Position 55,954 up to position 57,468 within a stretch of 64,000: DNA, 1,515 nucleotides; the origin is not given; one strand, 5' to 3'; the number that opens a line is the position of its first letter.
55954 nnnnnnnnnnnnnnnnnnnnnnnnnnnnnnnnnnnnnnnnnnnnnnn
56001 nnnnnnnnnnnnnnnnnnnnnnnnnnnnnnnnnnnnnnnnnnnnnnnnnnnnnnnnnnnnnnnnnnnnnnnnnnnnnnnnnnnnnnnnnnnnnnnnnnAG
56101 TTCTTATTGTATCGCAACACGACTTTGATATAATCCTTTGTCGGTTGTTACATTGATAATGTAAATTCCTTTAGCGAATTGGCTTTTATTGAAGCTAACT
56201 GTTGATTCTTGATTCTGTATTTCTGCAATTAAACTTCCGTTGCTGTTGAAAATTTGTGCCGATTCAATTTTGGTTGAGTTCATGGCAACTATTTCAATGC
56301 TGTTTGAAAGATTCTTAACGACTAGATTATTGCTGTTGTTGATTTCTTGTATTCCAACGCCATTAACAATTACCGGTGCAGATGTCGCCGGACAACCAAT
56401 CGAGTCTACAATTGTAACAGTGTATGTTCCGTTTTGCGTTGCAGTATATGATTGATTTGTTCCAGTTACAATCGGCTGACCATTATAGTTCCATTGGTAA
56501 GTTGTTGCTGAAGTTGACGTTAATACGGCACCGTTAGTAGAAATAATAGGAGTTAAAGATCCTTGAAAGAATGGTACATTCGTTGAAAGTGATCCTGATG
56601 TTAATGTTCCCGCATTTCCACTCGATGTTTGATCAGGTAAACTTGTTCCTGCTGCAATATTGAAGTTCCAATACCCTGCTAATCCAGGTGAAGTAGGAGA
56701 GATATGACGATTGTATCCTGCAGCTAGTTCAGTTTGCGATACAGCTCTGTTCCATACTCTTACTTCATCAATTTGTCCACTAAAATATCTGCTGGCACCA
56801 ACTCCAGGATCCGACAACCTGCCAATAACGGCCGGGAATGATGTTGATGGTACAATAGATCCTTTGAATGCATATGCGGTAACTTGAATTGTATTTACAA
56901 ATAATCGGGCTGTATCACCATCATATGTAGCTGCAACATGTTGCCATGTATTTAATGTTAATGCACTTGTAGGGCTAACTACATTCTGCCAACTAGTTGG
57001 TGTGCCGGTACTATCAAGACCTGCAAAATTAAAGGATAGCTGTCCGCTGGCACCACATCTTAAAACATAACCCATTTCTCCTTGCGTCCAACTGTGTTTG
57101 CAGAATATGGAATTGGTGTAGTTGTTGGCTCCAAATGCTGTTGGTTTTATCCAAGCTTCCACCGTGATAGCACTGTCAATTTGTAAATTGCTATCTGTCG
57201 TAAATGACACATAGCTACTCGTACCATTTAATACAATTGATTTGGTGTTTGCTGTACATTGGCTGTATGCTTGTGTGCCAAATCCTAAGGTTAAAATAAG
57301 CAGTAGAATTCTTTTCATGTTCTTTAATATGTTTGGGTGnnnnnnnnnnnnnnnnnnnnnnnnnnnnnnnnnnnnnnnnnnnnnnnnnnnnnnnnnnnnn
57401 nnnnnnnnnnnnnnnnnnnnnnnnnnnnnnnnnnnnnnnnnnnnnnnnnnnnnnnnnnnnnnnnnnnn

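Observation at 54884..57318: Tandem T9SS LamG-domain paralogs with homogenised 3' halves and diverged binding domains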

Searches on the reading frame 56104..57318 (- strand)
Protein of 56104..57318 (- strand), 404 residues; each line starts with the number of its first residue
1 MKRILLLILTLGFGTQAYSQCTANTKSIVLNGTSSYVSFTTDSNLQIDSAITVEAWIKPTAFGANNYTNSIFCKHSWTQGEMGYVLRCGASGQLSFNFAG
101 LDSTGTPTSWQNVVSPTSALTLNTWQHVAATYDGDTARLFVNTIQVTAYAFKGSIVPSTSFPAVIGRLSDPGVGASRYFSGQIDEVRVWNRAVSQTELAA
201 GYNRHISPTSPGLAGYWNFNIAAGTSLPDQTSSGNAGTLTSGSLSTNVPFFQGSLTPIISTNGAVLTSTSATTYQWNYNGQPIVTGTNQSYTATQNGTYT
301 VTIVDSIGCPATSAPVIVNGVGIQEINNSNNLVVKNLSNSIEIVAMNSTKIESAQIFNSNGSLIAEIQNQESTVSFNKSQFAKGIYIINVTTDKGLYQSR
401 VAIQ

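Call 4: search_protein_families(library=pfam, proteins=[window:56104-57318:-], max_evalue=0.1)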
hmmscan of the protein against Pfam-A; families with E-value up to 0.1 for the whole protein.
window:56104-57318:- (404 aa): 5 families
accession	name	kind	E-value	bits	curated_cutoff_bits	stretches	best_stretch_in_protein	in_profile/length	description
PF13385.13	Laminin_G_3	-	1.6e-31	109.9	27.6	1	31-199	1-151/151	Concanavalin A-like lectin/glucanases superfamily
PF18962.6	Por_Secre_tail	-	7.5e-06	26.6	27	1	340-401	9-73/75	Secretion system C-terminal sorting domain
PF02210.31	Laminin_G_2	-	9.8e-05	23.3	22.9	1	112-188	42-123/126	Laminin G domain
PF18911.6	PKD_4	-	0.00061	20.2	27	1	267-304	30-67/85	PKD domain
PF06832.18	BiPBP_C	-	0.0042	17.4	26.8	1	271-308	43-83/90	Penicillin-Binding Protein C-terminus Family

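Call 5: search_protein_families(library=ncbifam, proteins=[window:56104-57318:-], max_evalue=0.1)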
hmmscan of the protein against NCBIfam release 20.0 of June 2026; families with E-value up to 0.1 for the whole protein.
window:56104-57318:- (404 aa): 2 families
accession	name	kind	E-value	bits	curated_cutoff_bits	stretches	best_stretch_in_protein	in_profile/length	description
NF052521.1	TafC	equivalog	9e-10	38.2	410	1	31-203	198-361/373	TafC family fimbrial protein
TIGR04183.1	Por_Secre_tail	domain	2e-07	30.9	23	1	341-404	10-72/72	T9SS type A sorting domain-containing protein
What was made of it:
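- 56104..57318 (-): UP gene, 404 aa: signal peptide, Q20-C21 mature N-terminus, LamG jellyroll, Ig-like domain, T9SS type A CTD. Pfam Laminin_G_3 E 1.6e-31 and TIGR04183 30.9 bits (calls 4, 5).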

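Call 8: find_encoding_contigs(protein=window:56104-57318:-, flank=6000, max_places=8)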
Protein window:56104-57318:- (404 aa): 3 contigs read that carry it; 2 places shown.
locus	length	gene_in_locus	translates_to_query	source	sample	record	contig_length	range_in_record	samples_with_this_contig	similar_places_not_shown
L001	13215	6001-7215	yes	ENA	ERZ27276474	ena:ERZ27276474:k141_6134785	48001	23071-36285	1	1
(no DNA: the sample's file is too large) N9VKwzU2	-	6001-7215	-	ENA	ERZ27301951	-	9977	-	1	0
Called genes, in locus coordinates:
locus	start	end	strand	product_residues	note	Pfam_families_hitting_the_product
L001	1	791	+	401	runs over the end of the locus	PF00270:DEAD, PF00271:Helicase_C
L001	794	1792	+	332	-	PF13593:SBF_like, PF01758:SBF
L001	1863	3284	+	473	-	PF03315:SDH_beta, PF03313:SDH_alpha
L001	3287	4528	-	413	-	PF02547:Queuosine_synth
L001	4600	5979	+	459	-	PF18962:Por_Secre_tail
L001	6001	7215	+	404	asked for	PF13385:Laminin_G_3, PF18962:Por_Secre_tail (weak)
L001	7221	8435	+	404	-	PF13385:Laminin_G_3, PF18962:Por_Secre_tail (weak)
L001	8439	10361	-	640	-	PF16177:ACAS_N, PF00501:AMP-binding, PF13193:AMP-binding_C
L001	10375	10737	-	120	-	PF00072:Response_reg, PF23198:PDE8A_N (weak)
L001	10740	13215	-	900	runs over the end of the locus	PF00512:HisKA, PF02518:HATPase_c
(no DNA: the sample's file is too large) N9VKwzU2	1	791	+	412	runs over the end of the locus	PF00270:DEAD, PF00271:Helicase_C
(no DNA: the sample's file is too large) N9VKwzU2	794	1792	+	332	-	PF13593:SBF_like, PF01758:SBF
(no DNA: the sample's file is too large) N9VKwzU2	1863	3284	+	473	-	PF03315:SDH_beta, PF03313:SDH_alpha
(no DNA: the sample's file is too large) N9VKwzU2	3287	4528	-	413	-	PF02547:Queuosine_synth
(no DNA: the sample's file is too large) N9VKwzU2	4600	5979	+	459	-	PF18962:Por_Secre_tail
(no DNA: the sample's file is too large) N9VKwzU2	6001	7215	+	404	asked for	PF13385:Laminin_G_3, PF18962:Por_Secre_tail (weak)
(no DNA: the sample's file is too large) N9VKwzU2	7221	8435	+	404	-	PF13385:Laminin_G_3, PF18962:Por_Secre_tail (weak)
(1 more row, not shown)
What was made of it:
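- Checked: The identical pair is on record in three assemblies (call 8).
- All the data are short-read metagenome contigs (k141 names, call 8).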

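Call 9: find_homologous_proteins(query=window:56107-57318:-, max_evalue=0.00001)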
Query window:56107-57318:- (404 aa): 227 proteins with E <= 0.00001 among 8000 candidates; the best 120 are listed.
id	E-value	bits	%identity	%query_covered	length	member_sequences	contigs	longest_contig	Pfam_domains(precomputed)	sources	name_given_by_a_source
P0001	3.8e-257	870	99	100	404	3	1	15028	PF13385.14,PF18962.8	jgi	jgi:Concanavalin A-like lectin/glucanases superfamily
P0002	1.4e-236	803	90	97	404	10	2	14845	PF13385.14,PF18962.8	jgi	jgi:hypothetical protein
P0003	1.2e-228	777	86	100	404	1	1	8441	PF13385.14,PF18962.8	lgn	-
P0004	4.1e-228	775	86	100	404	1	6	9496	PF13385.14,PF18962.8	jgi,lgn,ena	jgi:hypothetical protein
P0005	2.3e-227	772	86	100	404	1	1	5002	PF13385.14,PF18962.8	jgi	jgi:hypothetical protein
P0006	7.1e-227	771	85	100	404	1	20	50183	PF13385.14,PF18962.8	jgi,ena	jgi:hypothetical protein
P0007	1.6e-225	766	85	100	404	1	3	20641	PF13385.14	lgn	-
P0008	1.2e-209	714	78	100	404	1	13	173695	PF13385.14,PF18962.8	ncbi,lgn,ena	-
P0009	2.2e-192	657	73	100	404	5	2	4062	PF13385.14,PF18962.8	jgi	jgi:hypothetical protein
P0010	2.5e-189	647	72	100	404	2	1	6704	PF13385.14,PF18962.8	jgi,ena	-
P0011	1.3e-186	638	71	100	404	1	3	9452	PF13385.14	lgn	-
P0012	5.5e-157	541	60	100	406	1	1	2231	PF13385.14,PF18962.8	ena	-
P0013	5.1e-155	534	59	100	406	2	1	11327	PF13385.14,PF18962.8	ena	-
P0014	2.4e-153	529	59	100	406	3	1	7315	PF13385.14,PF18962.8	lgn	-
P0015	4.7e-153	528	58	100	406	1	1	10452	PF13385.14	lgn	-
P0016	8.4e-152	524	58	100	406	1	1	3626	PF13385.14,PF18962.8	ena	-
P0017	4.8e-151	521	58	100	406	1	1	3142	PF13385.14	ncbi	-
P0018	4.9e-151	521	58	100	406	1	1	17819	PF13385.14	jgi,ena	jgi:hypothetical protein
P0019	5.7e-151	521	58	100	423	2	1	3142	PF13385.14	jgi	jgi:hypothetical protein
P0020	9.1e-151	520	58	100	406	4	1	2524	PF13385.14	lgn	-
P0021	1.3e-150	520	58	100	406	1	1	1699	PF13385.14,PF18962.8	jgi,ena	jgi:hypothetical protein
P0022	1.9e-150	519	58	100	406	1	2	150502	PF13385.14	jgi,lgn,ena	jgi:hypothetical protein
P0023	2.0e-150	519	58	100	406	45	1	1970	PF13385.14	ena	-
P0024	2.1e-150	519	58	100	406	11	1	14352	PF13385.14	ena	-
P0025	2.2e-150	519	58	100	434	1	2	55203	PF13385.14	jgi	jgi:hypothetical protein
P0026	2.4e-150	519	57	100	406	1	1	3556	PF13385.14,PF18962.8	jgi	jgi:hypothetical protein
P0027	4.0e-150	518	58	100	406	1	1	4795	PF13385.14,PF18962.8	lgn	-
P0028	4.8e-150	518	58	100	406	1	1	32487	PF13385.14,PF18962.8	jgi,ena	jgi:hypothetical protein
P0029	5.8e-150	518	58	100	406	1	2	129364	PF13385.14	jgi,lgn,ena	jgi:hypothetical protein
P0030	6.3e-150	518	58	100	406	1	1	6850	PF13385.14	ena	-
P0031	7.1e-150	517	58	100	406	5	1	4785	PF13385.14,PF18962.8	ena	-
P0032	7.6e-150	517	58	100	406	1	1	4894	PF13385.14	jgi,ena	-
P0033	1.0e-149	517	58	100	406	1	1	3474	PF13385.14,PF18962.8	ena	-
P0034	3.5e-149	515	58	100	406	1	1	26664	PF13385.14,PF18962.8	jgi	jgi:hypothetical protein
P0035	4.4e-149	515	57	100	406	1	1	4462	PF13385.14,PF18962.8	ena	-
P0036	9.5e-149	514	57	100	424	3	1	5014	PF13385.14,PF18962.8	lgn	-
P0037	1.0e-148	514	57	100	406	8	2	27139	PF13385.14,PF18962.8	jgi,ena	-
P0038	3.4e-148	512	57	100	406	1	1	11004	PF13385.14,PF18962.8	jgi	jgi:hypothetical protein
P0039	1.8e-147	509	57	100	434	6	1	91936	PF13385.14,PF18962.8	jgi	jgi:hypothetical protein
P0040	2.0e-147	509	57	100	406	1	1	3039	PF13385.14,PF18962.8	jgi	jgi:hypothetical protein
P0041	1.6e-146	506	56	100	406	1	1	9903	PF13385.14,PF18962.8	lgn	-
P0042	4.2e-143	495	56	100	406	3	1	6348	PF13385.14,PF18962.8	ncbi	-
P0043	6.6e-115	402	73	56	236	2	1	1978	PF13385.14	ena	-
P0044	1.8e-111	391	48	97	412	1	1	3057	PF13385.14,PF18962.8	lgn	-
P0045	1.1e-108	382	49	96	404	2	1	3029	PF13385.14,PF18962.8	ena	-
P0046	1.4e-108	381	47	97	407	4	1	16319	PF13385.14,PF18962.8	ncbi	-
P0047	4.8e-107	376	48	98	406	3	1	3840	PF13385.14,PF18962.8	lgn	-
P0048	4.4e-106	373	48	96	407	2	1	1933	PF13385.14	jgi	-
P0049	1.2e-104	368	48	92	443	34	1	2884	PF13385.14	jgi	jgi:hypothetical protein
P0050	6.8e-104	366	47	96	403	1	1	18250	PF13385.14,PF18962.8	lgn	-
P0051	7.3e-104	366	46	97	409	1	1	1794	PF13385.14,PF18962.8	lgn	-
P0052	4.6e-103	363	48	95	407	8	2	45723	PF13385.14,PF06832.19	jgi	-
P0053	7.6e-103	363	46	100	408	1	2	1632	PF13385.14,PF18962.8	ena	-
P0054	2.2e-102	361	46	99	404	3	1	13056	PF13385.14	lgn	-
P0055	6.7e-102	359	46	97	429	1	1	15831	PF13385.14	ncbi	-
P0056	3.3e-101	357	47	95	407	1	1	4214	PF13385.14,PF18962.8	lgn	-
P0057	5.4e-101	356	46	99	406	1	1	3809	PF13385.14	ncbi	-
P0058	1.2e-100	355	47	96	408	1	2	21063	PF13385.14,PF18962.8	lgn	-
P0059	2.8e-100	354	45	100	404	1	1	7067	PF13385.14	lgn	-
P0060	4.1e-100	354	45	100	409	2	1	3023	PF13385.14,PF18962.8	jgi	-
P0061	5.0e-100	353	46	92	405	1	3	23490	PF13385.14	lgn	-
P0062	6.1e-100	353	45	97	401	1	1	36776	PF13385.14,PF18962.8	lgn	-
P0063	9.0e-100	352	46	94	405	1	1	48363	PF13385.14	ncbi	-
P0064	1.1e-99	352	45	86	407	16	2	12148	PF13385.14,PF18962.8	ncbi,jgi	jgi:hypothetical protein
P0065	1.3e-99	352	45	100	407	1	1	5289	PF13385.14,PF18962.8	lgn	-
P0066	1.5e-99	352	44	100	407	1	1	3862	PF13385.14,PF18962.8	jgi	jgi:hypothetical protein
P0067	2.4e-99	351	46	97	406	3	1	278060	PF13385.14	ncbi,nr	ncbi:MAG: LamG domain-containing protein [Bacteroidetes bacterium]|nr:LamG domain-containing protein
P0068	2.6e-99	351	44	100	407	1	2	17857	PF13385.14,PF18962.8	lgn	-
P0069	5.8e-99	350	47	98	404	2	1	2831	PF13385.14,PF06832.19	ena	-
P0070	6.1e-99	350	47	97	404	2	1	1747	PF13385.14,PF06832.19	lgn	-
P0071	7.3e-99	349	44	99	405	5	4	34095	PF13385.14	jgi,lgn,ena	-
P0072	3.9e-98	347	46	97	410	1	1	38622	PF13385.14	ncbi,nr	ncbi:MAG: LamG domain-containing protein [Bacteroidia bacterium]|nr:LamG domain-containing protein [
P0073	5.1e-98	347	45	100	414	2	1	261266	PF13385.14,PF18962.8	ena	-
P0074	2.1e-97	345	46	94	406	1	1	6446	PF13385.14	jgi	jgi:hypothetical protein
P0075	4.3e-97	344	44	98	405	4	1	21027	PF13385.14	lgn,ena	-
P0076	4.9e-97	343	53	73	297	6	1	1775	PF13385.14,PF18962.8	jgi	jgi:hypothetical protein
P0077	6.6e-97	343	44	98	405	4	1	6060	PF13385.14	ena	-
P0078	1.3e-96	342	45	99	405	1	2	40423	PF13385.14,PF18962.8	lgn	-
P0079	1.6e-96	342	45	97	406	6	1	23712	PF13385.14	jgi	-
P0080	2.0e-96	341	45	97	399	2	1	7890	PF13385.14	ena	-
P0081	2.1e-96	341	45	97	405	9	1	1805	PF13385.14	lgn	-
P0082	2.2e-96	341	44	96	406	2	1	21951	PF13385.14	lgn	-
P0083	6.5e-96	340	45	97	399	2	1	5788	PF13385.14,PF18962.8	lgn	-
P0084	2.2e-95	338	44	99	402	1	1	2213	PF13385.14,PF18962.8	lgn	-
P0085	2.2e-95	338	45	96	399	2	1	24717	PF13385.14,PF06832.19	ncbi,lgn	-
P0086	2.7e-95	338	44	99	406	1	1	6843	PF13385.14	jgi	jgi:Concanavalin A-like lectin/glucanases superfamily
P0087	6.0e-95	337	44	99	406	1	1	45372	PF13385.14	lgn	-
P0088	2.0e-94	335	45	94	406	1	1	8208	PF13385.14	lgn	-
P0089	2.3e-94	335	44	96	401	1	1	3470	PF13385.14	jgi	jgi:hypothetical protein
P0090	3.0e-94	334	44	99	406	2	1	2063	PF13385.14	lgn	-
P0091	7.1e-94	333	44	99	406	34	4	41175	PF13385.14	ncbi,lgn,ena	-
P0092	7.2e-94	333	45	92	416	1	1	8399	PF13385.14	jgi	jgi:Concanavalin A-like lectin/glucanases superfamily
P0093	1.1e-93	332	44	96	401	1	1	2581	PF13385.14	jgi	jgi:hypothetical protein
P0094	6.2e-93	330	43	93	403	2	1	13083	PF13385.14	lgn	-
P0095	2.8e-92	328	42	99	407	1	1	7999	PF13385.14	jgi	jgi:hypothetical protein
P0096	4.7e-92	327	42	100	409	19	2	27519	PF13385.14,PF18962.8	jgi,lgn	jgi:hypothetical protein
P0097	8.2e-92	326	44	95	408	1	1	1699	PF13385.14,PF18962.8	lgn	-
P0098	1.3e-91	326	44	98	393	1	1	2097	PF13385.14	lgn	-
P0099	2.1e-91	325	43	100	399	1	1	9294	PF13385.14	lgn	-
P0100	3.7e-91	324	43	100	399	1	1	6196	PF13385.14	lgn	-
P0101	4.2e-91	324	43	100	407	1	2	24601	PF13385.14,PF18962.8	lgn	-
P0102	9.6e-91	323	42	95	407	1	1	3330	PF13385.14,PF18962.8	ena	-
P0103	1.0e-90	323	43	98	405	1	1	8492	PF13385.14,PF18962.8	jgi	-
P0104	3.6e-90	321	44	97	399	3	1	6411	PF13385.14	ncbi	ncbi:MAG: LamG-like jellyroll fold domain-containing protein [Bacteroidota bacterium]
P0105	2.3e-88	315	43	95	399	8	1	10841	PF13385.14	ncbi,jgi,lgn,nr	ncbi:MAG: hypothetical protein LW707_09205 [Sphingobacteriales bacterium]|nr:hypothetical protein [S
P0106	4.9e-88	314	42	100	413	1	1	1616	PF13385.14,PF18962.8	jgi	jgi:hypothetical protein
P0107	4.7e-87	311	42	100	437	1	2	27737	PF13385.14,PF18962.8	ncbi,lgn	-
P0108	1.7e-86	309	41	100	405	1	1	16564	PF13385.14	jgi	jgi:hypothetical protein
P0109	8.5e-86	306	43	96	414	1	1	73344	PF13385.14,PF18962.8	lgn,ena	-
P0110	2.9e-85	305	55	65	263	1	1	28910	PF13385.14,PF18962.8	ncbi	ncbi:MAG: LamG-like jellyroll fold domain-containing protein, partial [Bacteroidota bacterium]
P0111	1.8e-84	302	42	100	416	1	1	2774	PF13385.14,PF18962.8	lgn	-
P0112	8.5e-84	300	45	79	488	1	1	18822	PF13385.14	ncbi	-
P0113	1.1e-80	290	45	96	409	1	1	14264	PF13385.14,PF18962.8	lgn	-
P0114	1.5e-79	286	44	79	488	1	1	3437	PF13385.14,PF18962.8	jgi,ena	-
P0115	1.6e-79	286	41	96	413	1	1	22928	PF13385.14,PF18962.8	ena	-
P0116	4.9e-79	284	42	94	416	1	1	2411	PF13385.14,PF18962.8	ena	-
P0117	1.6e-78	282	38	100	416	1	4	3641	PF13385.14,PF18962.8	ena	-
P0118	2.6e-78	282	42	98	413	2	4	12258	PF13385.14,PF18962.8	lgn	-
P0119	4.2e-78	281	40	95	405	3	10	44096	PF13385.14,PF18962.8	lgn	-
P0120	4.4e-78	281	38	100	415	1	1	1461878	PF13385.14,PF18962.8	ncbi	ncbi:MAG: LamG-like jellyroll fold domain-containing protein [Bacteroidales bacterium]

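Call 12: find_related_loci(query=A1, collection=genome_contigs, flank=6000)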
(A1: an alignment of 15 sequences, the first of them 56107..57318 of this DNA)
Query A1 (404 aa) in genome_contigs; peptide patterns used: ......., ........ (x = any residue, [..] = any of these).
130 stretches matched a pattern; 46 encode a relative of the query (tblastn E <= 1e-3); 46 distinct loci.
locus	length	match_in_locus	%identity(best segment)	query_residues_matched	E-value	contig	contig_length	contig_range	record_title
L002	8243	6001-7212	90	1-404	0e+0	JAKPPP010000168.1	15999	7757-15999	MAG: Bacteroidota bacterium isolate JPNA_maxbin.133 k141_786221, whole genome shotgun sequence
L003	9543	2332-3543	78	1-404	0e+0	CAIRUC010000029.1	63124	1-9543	MAG: uncultured Bacteroidetes bacterium isolate LJ_bin-3261 genome assembly, contig: bin-3261:029/141, whole genome shot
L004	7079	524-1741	59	1-404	8e-160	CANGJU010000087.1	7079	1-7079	MAG: Bacteroidetes bacterium isolate Jr-28jun17-226 genome assembly, contig: Jr-28jun17-C16074, whole genome shotgun seq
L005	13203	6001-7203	60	1-399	1e-158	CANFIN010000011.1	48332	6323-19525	MAG: Bacteroidetes bacterium isolate Jr-14may18-136 genome assembly, contig: Jr-14may18-C1156, whole genome shotgun sequ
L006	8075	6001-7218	58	1-404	4e-158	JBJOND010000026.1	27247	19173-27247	MAG: Bacteroidota bacterium isolate umpqua_2019_sw_WHONDRS-S19S_0079_A_bin.74 scaffold_0000765, whole genome shotgun seq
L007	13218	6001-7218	56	1-404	9e-156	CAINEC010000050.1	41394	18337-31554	MAG: uncultured Bacteroidetes bacterium isolate ErkenSummer_bin-5090 genome assembly, contig: bin-5090:050/203, whole ge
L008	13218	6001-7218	57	1-404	2e-155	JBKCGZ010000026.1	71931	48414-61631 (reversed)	MAG: Bacteroidota bacterium isolate samp_470_metabat2_81 samp_470_149723, whole genome shotgun sequence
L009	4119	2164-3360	58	7-404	9e-160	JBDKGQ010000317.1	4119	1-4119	MAG: Bacteroidota bacterium isolate farmington_2019_sw_WHONDRS-S19S_0053_F_bin.6 scaffold_19349, whole genome shotgun se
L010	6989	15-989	53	80-404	4e-112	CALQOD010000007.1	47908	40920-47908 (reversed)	MAG: Chitinophaga pinensis isolate HRS-HS6-bin-60 genome assembly, contig: HRS-HS6-C238, whole genome shotgun sequence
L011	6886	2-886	55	105-399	9e-104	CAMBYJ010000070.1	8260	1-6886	MAG: Chitinophaga pinensis isolate GH-07nov19-206 genome assembly, contig: GH-07nov19-C15834, whole genome shotgun seque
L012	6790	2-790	55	142-404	4e-91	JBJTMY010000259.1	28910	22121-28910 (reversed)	MAG: Bacteroidota bacterium isolate samp_4451_semibin_111 samp_4451_2246117, whole genome shotgun sequence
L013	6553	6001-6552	63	2-184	8e-73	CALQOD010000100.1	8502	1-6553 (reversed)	MAG: Chitinophaga pinensis isolate HRS-HS6-bin-60 genome assembly, contig: HRS-HS6-C5459, whole genome shotgun sequence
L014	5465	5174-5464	72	1-95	1e-39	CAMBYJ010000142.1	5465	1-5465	MAG: Chitinophaga pinensis isolate GH-07nov19-206 genome assembly, contig: GH-07nov19-C31526, whole genome shotgun seque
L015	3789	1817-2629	29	52-316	1e-17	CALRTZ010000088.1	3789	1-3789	MAG: Sphingobacterium thalpophilum isolate JJ-MIK16A5-260-4-mx-bin675 genome assembly, contig: JJ-MIK16A5-260-C1486, who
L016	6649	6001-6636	31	185-390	7e-16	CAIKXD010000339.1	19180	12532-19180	MAG: uncultured Bacteroidetes bacterium isolate Loclat_bin-03925 genome assembly, contig: bin-03925:339/390, whole genom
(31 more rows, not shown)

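Call 13: find_related_loci(query=A1, collection=metagenome_contigs, flank=6000)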
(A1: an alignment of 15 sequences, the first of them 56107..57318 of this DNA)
Query A1 (404 aa) in metagenome_contigs; peptide patterns used: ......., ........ (x = any residue, [..] = any of these).
184 stretches matched a pattern; 32 encode a relative of the query (tblastn E <= 1e-3); 32 distinct loci.
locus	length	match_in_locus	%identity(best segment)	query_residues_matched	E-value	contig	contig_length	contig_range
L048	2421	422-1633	90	1-404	0e+0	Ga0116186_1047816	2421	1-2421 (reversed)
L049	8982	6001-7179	86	12-404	0e+0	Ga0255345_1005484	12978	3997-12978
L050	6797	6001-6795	89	1-265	2e-160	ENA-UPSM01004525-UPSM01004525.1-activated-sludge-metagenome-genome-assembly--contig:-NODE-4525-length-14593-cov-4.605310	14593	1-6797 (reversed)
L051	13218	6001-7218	57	1-404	1e-156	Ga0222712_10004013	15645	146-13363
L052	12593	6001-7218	57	1-404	5e-156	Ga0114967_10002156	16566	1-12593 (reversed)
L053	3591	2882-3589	66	1-234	2e-104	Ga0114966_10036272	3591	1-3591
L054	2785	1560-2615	44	42-391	6e-98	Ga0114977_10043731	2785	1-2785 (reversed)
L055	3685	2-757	52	153-404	4e-84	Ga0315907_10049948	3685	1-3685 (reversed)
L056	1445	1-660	52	185-404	5e-76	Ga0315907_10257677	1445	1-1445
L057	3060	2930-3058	86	12-54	3e-17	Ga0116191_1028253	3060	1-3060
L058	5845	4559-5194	31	185-390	6e-16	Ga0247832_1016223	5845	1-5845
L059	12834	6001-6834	30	257-394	5e-15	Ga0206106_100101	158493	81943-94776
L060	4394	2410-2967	33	215-390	8e-15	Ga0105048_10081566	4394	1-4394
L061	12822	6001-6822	30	257-390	4e-14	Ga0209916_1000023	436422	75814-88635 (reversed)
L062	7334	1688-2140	29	51-204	7e-11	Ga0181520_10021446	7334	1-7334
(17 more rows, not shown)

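Call 15: find_encoding_contigs(protein=P0006, flank=5000, max_places=3)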
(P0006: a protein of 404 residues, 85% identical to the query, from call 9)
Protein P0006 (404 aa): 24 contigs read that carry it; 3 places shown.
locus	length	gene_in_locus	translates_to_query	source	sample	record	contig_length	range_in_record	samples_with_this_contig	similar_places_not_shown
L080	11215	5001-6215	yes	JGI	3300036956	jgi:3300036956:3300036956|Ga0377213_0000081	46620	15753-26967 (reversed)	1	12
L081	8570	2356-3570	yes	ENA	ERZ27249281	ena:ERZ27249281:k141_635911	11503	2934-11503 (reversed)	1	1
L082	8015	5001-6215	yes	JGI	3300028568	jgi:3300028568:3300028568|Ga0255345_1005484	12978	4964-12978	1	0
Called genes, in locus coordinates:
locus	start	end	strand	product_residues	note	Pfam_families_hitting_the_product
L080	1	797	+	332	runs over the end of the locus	PF13593:SBF_like, PF01758:SBF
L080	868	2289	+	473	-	PF03315:SDH_beta, PF03313:SDH_alpha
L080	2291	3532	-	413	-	PF02547:Queuosine_synth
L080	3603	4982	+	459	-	PF18962:Por_Secre_tail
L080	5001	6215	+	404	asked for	PF13385:Laminin_G_3, PF18962:Por_Secre_tail (weak)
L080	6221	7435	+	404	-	PF13385:Laminin_G_3, PF18962:Por_Secre_tail (weak)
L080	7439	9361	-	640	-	PF16177:ACAS_N, PF00501:AMP-binding, PF13193:AMP-binding_C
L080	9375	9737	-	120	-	PF00072:Response_reg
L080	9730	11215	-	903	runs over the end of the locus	PF00512:HisKA, PF02518:HATPase_c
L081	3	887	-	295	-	?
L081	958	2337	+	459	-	PF18962:Por_Secre_tail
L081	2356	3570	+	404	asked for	PF13385:Laminin_G_3, PF18962:Por_Secre_tail (weak)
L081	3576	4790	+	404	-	PF13385:Laminin_G_3, PF18962:Por_Secre_tail (weak)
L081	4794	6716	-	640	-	PF16177:ACAS_N, PF00501:AMP-binding, PF13193:AMP-binding_C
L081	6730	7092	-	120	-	PF00072:Response_reg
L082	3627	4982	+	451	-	PF18962:Por_Secre_tail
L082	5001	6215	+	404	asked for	PF13385:Laminin_G_3, PF18962:Por_Secre_tail (weak)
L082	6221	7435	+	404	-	PF13385:Laminin_G_3, PF18962:Por_Secre_tail (weak)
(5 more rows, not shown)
